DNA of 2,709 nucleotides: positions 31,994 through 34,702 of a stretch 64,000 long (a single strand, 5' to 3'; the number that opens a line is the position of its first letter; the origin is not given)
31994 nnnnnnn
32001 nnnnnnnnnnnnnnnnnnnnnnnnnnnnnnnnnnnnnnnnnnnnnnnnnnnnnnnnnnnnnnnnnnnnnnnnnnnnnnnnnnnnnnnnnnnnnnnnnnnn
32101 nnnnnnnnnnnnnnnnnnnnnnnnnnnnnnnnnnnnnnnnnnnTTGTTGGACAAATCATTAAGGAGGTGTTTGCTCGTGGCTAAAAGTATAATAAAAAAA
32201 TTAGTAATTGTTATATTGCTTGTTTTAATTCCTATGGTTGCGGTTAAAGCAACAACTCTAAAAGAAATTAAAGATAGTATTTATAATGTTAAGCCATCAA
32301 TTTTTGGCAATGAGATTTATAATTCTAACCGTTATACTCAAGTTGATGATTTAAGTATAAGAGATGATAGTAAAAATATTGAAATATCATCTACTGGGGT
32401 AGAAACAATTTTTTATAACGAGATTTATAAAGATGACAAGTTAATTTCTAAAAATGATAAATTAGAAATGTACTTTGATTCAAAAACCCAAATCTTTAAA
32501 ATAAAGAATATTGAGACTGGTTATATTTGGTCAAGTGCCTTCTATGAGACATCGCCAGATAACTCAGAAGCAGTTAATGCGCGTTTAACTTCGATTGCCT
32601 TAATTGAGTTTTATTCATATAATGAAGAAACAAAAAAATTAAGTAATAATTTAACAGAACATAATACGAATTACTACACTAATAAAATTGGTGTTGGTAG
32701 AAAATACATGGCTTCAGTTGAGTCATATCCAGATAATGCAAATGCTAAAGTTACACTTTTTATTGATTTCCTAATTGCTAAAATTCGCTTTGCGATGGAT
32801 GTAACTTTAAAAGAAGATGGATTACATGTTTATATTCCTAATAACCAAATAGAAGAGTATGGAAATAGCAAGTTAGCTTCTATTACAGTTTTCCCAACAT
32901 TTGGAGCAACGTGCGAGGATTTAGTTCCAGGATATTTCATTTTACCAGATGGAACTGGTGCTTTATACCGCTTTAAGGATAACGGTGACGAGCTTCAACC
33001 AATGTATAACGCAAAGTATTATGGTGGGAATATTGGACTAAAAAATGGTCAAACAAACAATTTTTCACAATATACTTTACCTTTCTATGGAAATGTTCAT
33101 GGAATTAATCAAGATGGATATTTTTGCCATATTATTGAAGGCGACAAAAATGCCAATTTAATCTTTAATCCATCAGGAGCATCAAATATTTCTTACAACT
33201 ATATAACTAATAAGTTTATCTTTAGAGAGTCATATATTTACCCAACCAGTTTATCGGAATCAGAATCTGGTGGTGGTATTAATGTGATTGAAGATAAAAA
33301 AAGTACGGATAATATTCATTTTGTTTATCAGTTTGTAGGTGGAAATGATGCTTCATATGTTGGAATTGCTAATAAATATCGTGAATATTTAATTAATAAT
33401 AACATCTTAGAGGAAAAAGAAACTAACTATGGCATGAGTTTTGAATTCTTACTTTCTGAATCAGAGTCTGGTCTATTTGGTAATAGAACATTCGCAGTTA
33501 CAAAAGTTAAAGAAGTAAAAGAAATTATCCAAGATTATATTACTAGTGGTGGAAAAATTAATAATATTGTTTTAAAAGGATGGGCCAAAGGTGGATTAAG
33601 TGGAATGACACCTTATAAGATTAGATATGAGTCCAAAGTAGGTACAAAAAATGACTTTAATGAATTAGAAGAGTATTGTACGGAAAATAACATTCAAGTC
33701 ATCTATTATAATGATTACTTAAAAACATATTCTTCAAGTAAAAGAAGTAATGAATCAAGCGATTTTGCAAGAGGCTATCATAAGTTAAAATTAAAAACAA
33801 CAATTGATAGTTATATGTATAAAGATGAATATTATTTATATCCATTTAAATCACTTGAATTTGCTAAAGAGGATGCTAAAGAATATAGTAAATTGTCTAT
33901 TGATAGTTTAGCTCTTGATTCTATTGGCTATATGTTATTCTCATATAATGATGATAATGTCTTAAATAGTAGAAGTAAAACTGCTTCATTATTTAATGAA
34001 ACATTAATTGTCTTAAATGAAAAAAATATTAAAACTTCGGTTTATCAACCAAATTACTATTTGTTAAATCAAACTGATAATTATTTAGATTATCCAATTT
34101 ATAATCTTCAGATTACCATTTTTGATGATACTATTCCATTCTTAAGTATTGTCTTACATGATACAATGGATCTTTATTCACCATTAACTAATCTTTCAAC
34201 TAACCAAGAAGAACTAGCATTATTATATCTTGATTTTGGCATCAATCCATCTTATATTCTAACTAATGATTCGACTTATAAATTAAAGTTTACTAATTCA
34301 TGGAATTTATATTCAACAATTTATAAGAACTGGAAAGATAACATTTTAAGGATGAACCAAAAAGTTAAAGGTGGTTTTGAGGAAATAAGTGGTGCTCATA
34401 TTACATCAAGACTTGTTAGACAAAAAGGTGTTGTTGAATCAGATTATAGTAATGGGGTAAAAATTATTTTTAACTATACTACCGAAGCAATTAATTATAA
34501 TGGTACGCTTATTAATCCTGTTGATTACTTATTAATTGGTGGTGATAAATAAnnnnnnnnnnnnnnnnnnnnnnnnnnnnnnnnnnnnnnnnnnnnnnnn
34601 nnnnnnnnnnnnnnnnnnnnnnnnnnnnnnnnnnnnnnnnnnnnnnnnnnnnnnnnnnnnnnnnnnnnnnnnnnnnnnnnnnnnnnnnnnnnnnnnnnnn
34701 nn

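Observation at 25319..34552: Conserved-looking five-gene module: giant anchored binding protein, two permeases, NHL/Yip1 membrane protein and an 800-aa unknown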

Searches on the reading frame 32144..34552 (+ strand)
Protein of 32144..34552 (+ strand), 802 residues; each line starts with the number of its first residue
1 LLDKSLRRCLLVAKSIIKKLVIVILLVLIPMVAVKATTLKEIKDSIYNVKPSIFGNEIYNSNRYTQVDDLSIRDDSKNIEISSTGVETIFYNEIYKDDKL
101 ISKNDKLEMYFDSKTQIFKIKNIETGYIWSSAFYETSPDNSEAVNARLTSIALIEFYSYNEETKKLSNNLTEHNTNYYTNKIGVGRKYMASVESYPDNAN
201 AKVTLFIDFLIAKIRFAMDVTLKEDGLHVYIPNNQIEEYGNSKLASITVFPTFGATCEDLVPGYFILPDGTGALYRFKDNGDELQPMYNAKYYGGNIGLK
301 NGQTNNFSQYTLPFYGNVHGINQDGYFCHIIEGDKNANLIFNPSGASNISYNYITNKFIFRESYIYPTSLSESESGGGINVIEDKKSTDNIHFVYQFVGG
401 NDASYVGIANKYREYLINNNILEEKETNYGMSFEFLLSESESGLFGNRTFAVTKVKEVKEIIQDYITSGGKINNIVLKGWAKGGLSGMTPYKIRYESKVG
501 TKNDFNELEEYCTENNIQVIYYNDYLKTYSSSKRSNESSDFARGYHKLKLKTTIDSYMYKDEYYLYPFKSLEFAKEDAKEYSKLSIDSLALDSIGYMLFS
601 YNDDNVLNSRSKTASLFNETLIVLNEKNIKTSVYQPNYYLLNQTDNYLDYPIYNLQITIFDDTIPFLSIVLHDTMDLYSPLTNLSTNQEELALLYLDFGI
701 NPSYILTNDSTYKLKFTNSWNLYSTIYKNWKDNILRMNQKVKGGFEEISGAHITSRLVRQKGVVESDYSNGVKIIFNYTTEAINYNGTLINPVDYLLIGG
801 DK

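Call 4: search_protein_families(library=pfam, proteins=[window:32144-34552:+], max_evalue=0.01)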
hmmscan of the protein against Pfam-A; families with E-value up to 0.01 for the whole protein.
window:32144-34552:+ (802 aa): 1 family
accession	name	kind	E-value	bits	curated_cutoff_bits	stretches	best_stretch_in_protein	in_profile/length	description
PF18952.6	DUF5696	-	4.7e-139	465.1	25.6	1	206-795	14-612/612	Family of unknown function (DUF5696)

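Call 7: search_protein_families(library=ncbifam, proteins=[window:32144-34552:+], max_evalue=0.001)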
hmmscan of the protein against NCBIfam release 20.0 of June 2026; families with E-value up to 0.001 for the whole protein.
window:32144-34552:+ (802 aa): 0 families

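Call 9: search_solved_structures(query=window:32144-34552:+, max_evalue=1)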
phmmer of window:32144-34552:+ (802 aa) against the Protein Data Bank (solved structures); distinct sequences matched with E-value up to 1: 1.
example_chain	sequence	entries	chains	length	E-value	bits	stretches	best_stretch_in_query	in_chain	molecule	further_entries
1x3s_A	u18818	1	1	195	0.84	10.7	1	481-551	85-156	Ras-related protein Rab-18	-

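Call 10: find_homologous_proteins(query=window:32144-34552:+, max_evalue=0.00001)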
Query window:32144-34552:+ (802 aa): 16 proteins with E <= 0.00001 among 8000 candidates.
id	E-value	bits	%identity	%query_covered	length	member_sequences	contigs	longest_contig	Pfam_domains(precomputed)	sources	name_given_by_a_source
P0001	0.0e+0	1756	100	99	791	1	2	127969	PF18952.7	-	-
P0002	3.9e-239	814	48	98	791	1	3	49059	PF18952.7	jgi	jgi:hypothetical protein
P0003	4.9e-234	797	48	98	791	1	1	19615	PF18952.7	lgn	-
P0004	5.6e-187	641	41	99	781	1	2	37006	PF18952.7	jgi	jgi:hypothetical protein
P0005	1.8e-165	570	47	68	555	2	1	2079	PF18952.7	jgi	jgi:hypothetical protein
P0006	3.4e-110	387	33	98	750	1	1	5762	PF18952.7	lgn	-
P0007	3.7e-100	354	34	93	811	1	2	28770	PF18952.7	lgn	-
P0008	1.1e-84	303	29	100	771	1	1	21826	PF18952.7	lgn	-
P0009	3.3e-76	275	31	92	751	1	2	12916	PF18952.7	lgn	-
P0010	6.9e-69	251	28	98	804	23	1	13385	PF18952.7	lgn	-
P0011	3.0e-63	232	30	99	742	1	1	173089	PF18952.7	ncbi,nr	ncbi:MAG: hypothetical protein H6687_02410 [Bacillales bacterium]|nr:hypothetical protein [Bacillale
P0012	4.8e-59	218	30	75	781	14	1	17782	PF18952.7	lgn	-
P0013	5.8e-59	218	29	92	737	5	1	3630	PF18952.7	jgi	jgi:hypothetical protein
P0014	1.1e-54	204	29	98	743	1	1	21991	PF18952.7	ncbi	-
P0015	3.8e-27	113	25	86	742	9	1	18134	PF18952.7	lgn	-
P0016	1.8e-17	81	24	69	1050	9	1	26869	PF18952.7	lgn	-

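Call 15: find_related_loci(query=A2, collection=genome_contigs, flank=10000)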
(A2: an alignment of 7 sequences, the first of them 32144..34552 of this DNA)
Query A2 (802 aa) in genome_contigs; peptide patterns used: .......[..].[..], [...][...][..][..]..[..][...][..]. (x = any residue, [..] = any of these).
600 stretches matched a pattern (row limit reached: there are more); 578 encode a relative of the query (tblastn E <= 1e-3); the best 80 are kept; 80 distinct loci.
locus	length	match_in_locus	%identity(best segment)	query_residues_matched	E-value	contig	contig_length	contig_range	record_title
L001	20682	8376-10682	38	1-802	7e-161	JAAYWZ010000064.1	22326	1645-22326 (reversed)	MAG: Bacilli bacterium isolate AS01afH2WH_61 13748_AS01, whole genome shotgun sequence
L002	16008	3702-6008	35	25-801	4e-135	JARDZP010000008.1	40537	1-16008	MAG: Haloplasmataceae bacterium isolate L_E1_T20_COA1_bin.182 scaffold_903, whole genome shotgun sequence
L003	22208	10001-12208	34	6-779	1e-130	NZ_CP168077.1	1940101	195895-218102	Candidatus Izemoplasma sp. B36 chromosome, complete genome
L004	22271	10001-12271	30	7-800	7e-110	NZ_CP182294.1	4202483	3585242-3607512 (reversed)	Fictibacillus sp. JL2B1089 chromosome, complete genome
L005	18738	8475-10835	29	8-799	6e-107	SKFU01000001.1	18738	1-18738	MAG: Candidatus Izimaplasma bacterium isolate CSBr16_107 CSBr16-2335, whole genome shotgun sequence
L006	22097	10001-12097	33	59-789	1e-106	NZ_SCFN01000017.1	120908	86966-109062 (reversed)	Gottfriedia acidiceleris strain 1-17 contig17, whole genome shotgun sequence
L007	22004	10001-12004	31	99-787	2e-106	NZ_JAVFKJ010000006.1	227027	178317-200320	Neobacillus sp. YIM B06451 Scaffold6, whole genome shotgun sequence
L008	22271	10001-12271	30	7-800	3e-106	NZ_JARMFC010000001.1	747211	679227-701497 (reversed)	Fictibacillus nanhaiensis strain NRS-1152 NRS-1152_S1513_genome_contig_0000001, whole genome shotgun sequence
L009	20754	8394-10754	31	8-799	8e-106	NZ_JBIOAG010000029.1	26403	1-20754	Liberiplasma polymorphum strain C05PYG 29, whole genome shotgun sequence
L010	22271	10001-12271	30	7-800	1e-105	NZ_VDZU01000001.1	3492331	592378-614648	Fictibacillus phosphorivorans strain DE0352 NODE_1_length_3492331_cov_38.997569, whole genome shotgun sequence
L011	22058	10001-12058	32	99-798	2e-105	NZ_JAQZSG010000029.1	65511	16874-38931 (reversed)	Paenibacillus thermotolerans strain YIM B05602 Scaffold29, whole genome shotgun sequence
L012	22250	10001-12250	30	16-800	6e-105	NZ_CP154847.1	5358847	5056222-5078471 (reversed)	Bacillus sp. 1P10SD chromosome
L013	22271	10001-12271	30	7-800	3e-105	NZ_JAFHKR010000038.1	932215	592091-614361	Fictibacillus nanhaiensis strain DSM 23009 k141_56, whole genome shotgun sequence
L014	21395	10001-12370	32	8-799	2e-104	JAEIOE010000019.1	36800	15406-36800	MAG: Mycoplasmatota bacterium isolate MAG22 NODE_922_length_36800_cov_67.119680, whole genome shotgun sequence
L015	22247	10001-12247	30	5-792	1e-103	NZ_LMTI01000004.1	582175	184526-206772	Bacillus sp. FJAT-27445 scaffold4, whole genome shotgun sequence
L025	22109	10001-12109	30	93-801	9e-101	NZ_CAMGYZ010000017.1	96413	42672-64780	Bacillus sp. Marseille-Q3570 contig00017, whole genome shotgun sequence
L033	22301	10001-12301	30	8-780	4e-99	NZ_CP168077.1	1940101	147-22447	Candidatus Izemoplasma sp. B36 chromosome, complete genome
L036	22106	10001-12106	31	93-801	2e-98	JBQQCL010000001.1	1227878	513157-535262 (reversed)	Pseudalkalibacillus sp. R45 contig_1, whole genome shotgun sequence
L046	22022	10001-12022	29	101-781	8e-94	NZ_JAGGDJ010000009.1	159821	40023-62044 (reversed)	Paenibacillus artemisiicola strain MWE-103 contig9_Paenibacillus_sp._MWE-103, whole genome shotgun sequence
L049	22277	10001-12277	30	16-800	2e-93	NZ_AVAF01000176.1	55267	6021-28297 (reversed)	MAG: Thermoanaerobacter sp. A7A NODE_6275.8_length_55267_cov_144.508926, whole genome shotgun sequence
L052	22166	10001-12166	29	59-801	3e-92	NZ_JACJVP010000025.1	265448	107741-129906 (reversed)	Cohnella nanjingensis strain DSM 28246 contig_25, whole genome shotgun sequence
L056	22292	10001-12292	29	6-800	7e-91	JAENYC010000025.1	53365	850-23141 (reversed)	MAG: Haloplasma contractile isolate B5_bin.1 B5_bin1_NODE_230_length_53365_cov_9.989964, whole genome shotgun sequence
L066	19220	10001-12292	29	6-798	2e-86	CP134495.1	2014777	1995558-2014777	Mycoplasmatota bacterium WC30 chromosome, complete genome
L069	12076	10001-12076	31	8-704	6e-86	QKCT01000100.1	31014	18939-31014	MAG: Bacillota bacterium isolate SZUA-431 scaffold_3052, whole genome shotgun sequence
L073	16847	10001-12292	29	6-798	3e-85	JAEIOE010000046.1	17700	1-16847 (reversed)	MAG: Mycoplasmatota bacterium isolate MAG22 NODE_1975_length_17700_cov_79.757533, whole genome shotgun sequence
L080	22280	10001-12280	30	7-801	2e-81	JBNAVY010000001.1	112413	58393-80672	MAG: Thermoanaerobacteraceae bacterium isolate Kamch4342-D-MF-050 bin61.fa-1, whole genome shotgun sequence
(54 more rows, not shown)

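Call 22: search_protein_families(library=pfam, proteins=[L004:1853-3217:+, L025:976-2355:+, L066:1665-3221:+, L049:1752-3173:+, L004:14225-15658:+, L004:15619-18066:+, L049:14069-15400:+, L056:14199-15683:+, L066:14099-15577:+, L025:14017-15228:+], max_evalue=0.01)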
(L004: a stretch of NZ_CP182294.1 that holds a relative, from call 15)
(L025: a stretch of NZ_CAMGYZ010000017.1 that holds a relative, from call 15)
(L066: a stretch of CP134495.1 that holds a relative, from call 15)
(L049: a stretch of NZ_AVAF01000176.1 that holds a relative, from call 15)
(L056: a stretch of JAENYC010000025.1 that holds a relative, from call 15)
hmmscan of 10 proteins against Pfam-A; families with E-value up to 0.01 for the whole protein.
L004:1853-3217:+ (455 aa): 2 families
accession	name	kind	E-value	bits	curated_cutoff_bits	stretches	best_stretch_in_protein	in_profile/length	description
PF01547.30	SBP_bac_1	-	8e-25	88.9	26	1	52-329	9-300/307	Bacterial extracellular solute-binding protein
PF13416.11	SBP_bac_8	-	2.3e-20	74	27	1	57-341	2-254/279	Bacterial extracellular solute-binding protein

L025:976-2355:+ (460 aa): 2 families
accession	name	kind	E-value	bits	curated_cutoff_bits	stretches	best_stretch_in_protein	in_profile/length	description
PF01547.30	SBP_bac_1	-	1e-27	98.4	26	1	63-350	5-303/307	Bacterial extracellular solute-binding protein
PF13416.11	SBP_bac_8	-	5.8e-21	76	27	1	70-353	1-248/279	Bacterial extracellular solute-binding protein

L066:1665-3221:+ (519 aa): 0 families

L049:1752-3173:+ (474 aa): 1 family
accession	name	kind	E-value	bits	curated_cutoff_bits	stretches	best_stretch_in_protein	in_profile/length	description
PF01547.30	SBP_bac_1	-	1.2e-30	108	26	1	76-351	11-301/307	Bacterial extracellular solute-binding protein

L004:14225-15658:+ (478 aa): 1 family
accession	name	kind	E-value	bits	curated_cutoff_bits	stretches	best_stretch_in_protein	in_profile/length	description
PF10091.15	Glycoamylase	-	3.3e-78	262.6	27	1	242-457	2-220/221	Putative glucoamylase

L004:15619-18066:+ (816 aa): 4 families
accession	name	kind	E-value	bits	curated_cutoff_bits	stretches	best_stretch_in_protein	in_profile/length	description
PF01301.25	Glyco_hydro_35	-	2.2e-45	156.1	27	1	21-191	1-153/319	Glycosyl hydrolases family 35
PF22369.2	GLMA_2nd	-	2.5e-24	86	27.7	1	495-586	13-105/138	GLMA-like, second domain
PF02449.21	Glyco_hydro_42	-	3.4e-19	69.9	21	1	42-226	8-174/376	Beta-galactosidase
PF22345.2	GLMA_C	-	0.0072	16.4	27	0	729-777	47-96/132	GLMA, C-terminal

L049:14069-15400:+ (444 aa): 1 family
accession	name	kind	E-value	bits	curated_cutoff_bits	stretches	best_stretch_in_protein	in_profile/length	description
PF10091.15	Glycoamylase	-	3.4e-68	229.9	27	1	212-429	3-220/221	Putative glucoamylase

L056:14199-15683:+ (495 aa): 0 families

L066:14099-15577:+ (493 aa): 1 family
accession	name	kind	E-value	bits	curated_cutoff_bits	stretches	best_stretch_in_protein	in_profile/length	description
PF10091.15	Glycoamylase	-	1.6e-59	201.6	27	1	248-477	4-220/221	Putative glucoamylase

L025:14017-15228:+ (404 aa): 7 families
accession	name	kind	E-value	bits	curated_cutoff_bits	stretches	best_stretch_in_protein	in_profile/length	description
PF22725.1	GFO_IDH_MocA_C3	-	3.8e-30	104.9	27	1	152-276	1-123/124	GFO/IDH/MocA C-terminal domain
PF01408.29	GFO_IDH_MocA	-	1.3e-22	81.1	24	1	22-142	1-118/120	Oxidoreductase family, NAD-binding Rossmann fold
PF02894.22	GFO_IDH_MocA_C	-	7.5e-21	75.4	22.9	1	157-368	2-218/218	Oxidoreductase family, C-terminal alpha/beta domain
PF03447.22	NAD_binding_3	-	0.0011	20.1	24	1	28-134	1-107/116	Homoserine dehydrogenase, NAD binding domain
PF02629.25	CoA_binding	-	0.0016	19.6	22.3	1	21-110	3-87/97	CoA binding domain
PF03435.24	Sacchrp_dh_NADP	-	0.0022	18.8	25.1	1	24-138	1-126/129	Saccharopine dehydrogenase NADP binding domain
PF03807.23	F420_oxidored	-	0.003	18.6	21.6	0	23-106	1-79/94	NADP oxidoreductase coenzyme F420-dependent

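Call 25: search_protein_families(library=pfam, proteins=[L046:16469-17758:+, L036:19546-21972:+, L052:19257-21494:+, L015:19768-22245:-, L005:15396-16181:+, L080:19419-20567:+, L073:15615-16847:+, L025:15853-16650:+, L069:620-1687:+, L001:18238-20616:+], max_evalue=0.001)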
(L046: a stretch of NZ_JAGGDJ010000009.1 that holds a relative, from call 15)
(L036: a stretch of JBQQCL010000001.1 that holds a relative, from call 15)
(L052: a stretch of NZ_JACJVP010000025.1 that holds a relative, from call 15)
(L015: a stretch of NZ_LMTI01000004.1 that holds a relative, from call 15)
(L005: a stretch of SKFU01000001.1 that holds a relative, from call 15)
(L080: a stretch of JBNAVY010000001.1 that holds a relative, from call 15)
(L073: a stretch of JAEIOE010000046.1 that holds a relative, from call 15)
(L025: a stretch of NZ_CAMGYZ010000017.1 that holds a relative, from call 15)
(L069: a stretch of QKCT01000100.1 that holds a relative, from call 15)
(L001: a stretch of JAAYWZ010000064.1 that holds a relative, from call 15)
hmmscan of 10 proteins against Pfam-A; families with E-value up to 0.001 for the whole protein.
L046:16469-17758:+ (430 aa): 1 family
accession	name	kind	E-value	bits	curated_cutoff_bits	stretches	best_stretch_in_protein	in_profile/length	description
PF10091.15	Glycoamylase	-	5.6e-74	248.8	27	1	191-405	4-220/221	Putative glucoamylase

L036:19546-21972:+ (809 aa): 5 families
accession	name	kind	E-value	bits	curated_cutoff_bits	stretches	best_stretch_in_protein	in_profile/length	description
PF01301.25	Glyco_hydro_35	-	7.2e-47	161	27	1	14-187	1-153/319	Glycosyl hydrolases family 35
PF22369.2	GLMA_2nd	-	4.8e-26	91.6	27.7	1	479-582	3-107/138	GLMA-like, second domain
PF02449.21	Glyco_hydro_42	-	2.6e-20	73.6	21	1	36-389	9-337/376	Beta-galactosidase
PF22345.2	GLMA_C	-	7.3e-06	26.1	27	1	720-796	45-124/132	GLMA, C-terminal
PF09822.16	ABC_transp_aux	-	0.00027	20.7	34.7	1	497-555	19-78/288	ABC-type uncharacterized transport system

L052:19257-21494:+ (746 aa): 3 families
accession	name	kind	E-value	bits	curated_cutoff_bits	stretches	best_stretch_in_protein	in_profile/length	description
PF00933.27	Glyco_hydro_3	-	3.3e-69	234.2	27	1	35-353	1-316/316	Glycosyl hydrolase family 3 N terminal domain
PF01915.27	Glyco_hydro_3_C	-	2.6e-50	171.6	31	1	394-626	2-200/200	Glycosyl hydrolase family 3 C-terminal domain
PF14310.12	Fn3-like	-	4.4e-20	72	25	1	663-732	1-71/71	Fibronectin type III-like domain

L015:19768-22245:- (826 aa): 3 families
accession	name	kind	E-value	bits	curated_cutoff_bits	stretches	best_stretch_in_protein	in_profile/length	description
PF21250.3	SOGP_2nd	-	2.9e-116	387.5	27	1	19-267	1-249/249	Glycoside phosphorylase supersandwich domain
PF21270.2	SOGP_4th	-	5.7e-18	65.4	27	1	737-821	1-87/90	Glycoside phosphorylase C-terminal domain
PF17167.11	Glyco_hydro_94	-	4.5e-16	59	27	1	404-674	125-373/420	Glycosyl hydrolase 94 superfamily, catalytic domain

L005:15396-16181:+ (262 aa): 2 families
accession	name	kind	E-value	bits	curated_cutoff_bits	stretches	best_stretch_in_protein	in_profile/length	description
PF00722.28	Glyco_hydro_16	-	2.9e-21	76.1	22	1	62-209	9-141/175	Glycosyl hydrolases family 16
PF03935.22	SKN1_KRE6_Sbg1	-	0.00028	19.9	30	0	85-122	183-223/501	Beta-glucan synthesis-associated protein SKN1/KRE6/Sbg1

L080:19419-20567:+ (383 aa): 4 families
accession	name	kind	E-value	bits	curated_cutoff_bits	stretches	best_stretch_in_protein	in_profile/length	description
PF01408.29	GFO_IDH_MocA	-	1.3e-33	116.7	24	1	27-149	1-120/120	Oxidoreductase family, NAD-binding Rossmann fold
PF02894.22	GFO_IDH_MocA_C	-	7.7e-20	72.1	22.9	1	165-379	5-216/218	Oxidoreductase family, C-terminal alpha/beta domain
PF22725.1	GFO_IDH_MocA_C3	-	3e-19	69.7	27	1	158-295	2-122/124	GFO/IDH/MocA C-terminal domain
PF03447.22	NAD_binding_3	-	3.5e-07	31.4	24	1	33-145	1-113/116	Homoserine dehydrogenase, NAD binding domain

L073:15615-16847:+ (411 aa): 0 families

L025:15853-16650:+ (266 aa): 1 family
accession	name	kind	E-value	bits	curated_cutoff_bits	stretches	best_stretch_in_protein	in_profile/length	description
PF01261.30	AP_endonuc_2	-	2.3e-12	47.6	31.1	1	34-224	2-216/249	Xylose isomerase-like TIM barrel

L069:620-1687:+ (356 aa): 1 family
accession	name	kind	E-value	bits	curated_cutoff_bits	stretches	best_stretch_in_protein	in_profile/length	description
PF00150.24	Cellulase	-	2.3e-13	50.7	23.5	1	67-308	22-253/272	Cellulase (glycosyl hydrolase family 5)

L001:18238-20616:+ (793 aa): 3 families
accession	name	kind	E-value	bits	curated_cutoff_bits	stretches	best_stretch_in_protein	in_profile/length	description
PF25275.1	Golvesin_C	-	1.8e-22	80.3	31.6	2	90-217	1-130/132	Golvesin C-terminal domain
PF02836.23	Glyco_hydro_2_C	-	2.6e-08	33.8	21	1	319-513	96-278/302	Glycosyl hydrolases family 2, TIM barrel domain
PF23265.1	Ig-like_KY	-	0.00035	21.1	27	0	547-633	23-105/129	KY-like, immunoglobulin-like domain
